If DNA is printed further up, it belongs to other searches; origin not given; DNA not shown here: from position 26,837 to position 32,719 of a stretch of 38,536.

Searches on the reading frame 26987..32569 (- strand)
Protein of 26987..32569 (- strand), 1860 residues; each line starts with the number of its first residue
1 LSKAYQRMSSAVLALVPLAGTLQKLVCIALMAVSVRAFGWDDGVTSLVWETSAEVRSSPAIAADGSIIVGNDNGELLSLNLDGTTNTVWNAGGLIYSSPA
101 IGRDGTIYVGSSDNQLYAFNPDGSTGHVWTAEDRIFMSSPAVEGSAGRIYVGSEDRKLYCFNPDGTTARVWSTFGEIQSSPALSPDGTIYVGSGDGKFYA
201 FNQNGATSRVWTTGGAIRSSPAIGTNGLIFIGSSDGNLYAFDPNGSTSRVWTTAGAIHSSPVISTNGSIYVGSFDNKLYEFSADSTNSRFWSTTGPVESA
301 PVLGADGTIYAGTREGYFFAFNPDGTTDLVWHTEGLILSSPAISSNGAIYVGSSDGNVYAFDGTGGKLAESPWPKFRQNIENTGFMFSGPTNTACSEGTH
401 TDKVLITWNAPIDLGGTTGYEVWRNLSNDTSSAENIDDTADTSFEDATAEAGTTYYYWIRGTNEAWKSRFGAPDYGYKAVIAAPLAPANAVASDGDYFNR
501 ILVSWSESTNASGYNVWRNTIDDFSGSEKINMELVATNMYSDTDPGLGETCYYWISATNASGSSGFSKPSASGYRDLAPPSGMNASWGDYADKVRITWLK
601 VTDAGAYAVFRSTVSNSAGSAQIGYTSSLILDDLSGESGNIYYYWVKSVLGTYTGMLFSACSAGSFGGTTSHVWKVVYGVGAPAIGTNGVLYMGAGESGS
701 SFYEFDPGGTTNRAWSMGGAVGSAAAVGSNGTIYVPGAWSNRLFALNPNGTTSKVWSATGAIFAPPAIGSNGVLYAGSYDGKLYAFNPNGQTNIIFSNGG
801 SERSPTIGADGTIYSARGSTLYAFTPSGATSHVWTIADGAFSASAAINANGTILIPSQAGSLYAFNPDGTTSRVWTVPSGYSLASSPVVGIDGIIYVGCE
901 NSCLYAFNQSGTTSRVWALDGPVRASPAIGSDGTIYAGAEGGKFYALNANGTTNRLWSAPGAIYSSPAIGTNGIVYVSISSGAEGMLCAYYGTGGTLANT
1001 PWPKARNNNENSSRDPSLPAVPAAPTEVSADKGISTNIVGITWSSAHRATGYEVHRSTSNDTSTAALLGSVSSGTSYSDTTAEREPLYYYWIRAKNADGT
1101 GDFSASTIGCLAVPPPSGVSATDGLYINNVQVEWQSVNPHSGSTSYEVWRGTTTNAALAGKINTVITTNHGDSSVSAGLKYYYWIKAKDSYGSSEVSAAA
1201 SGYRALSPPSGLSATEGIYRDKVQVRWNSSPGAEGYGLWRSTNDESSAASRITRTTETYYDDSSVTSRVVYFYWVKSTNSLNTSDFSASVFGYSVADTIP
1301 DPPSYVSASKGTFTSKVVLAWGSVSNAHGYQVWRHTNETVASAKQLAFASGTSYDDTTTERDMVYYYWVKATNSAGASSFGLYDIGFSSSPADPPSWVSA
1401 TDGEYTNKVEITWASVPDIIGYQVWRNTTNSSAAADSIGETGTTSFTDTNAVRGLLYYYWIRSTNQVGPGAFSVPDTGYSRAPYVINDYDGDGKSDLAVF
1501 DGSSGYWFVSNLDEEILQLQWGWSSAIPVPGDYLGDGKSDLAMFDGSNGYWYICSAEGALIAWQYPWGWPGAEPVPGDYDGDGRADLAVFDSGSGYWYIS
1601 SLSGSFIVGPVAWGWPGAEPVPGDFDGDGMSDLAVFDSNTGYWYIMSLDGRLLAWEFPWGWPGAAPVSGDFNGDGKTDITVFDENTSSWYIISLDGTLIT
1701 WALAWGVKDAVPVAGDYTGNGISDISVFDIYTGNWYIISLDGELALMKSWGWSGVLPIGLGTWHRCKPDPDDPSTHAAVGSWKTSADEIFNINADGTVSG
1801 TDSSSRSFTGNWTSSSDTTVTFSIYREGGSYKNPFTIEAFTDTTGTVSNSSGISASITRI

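Call 52: search_protein_families(library=pfam, proteins=[window:26987-32569:-], max_evalue=0.05)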
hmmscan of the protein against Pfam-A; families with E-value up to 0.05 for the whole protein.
window:26987-32569:- (1860 aa): 8 families
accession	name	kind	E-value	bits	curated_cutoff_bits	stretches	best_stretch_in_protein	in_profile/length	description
PF13570.13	Beta-prop_ACSF4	-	4.8e-63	214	133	3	139-389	8-266/329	Beta-alanine-activating enzyme, beta-propeller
PF13360.13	PQQ_2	-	1.3e-30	107.2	27.6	4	136-323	25-224/233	Outer membrane protein assembly factor BamB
PF13517.12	FG-GAP_3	-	1.9e-22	80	26.9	5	1624-1679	1-59/61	FG-GAP-like repeat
PF24489.1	Ig_J_second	-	1.9e-15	57.2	27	1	1302-1380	2-86/105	Tip attachment protein J second Ig-like domain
PF00041.27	fn3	-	3.8e-10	40.3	25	2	389-468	2-75/84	Fibronectin type III domain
PF01839.29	FG-GAP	-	4.2e-10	39.7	22.1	3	1663-1681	2-20/37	FG-GAP repeat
PF20067.5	SSL_N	-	1.8e-06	28.2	18.9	0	342-360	27-45/46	Strictosidine synthase-like, N-terminal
PF23383.1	Beta-prop_IFT140_1st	-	0.0066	15.6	27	0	187-218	202-233/406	IFT140 first beta-propeller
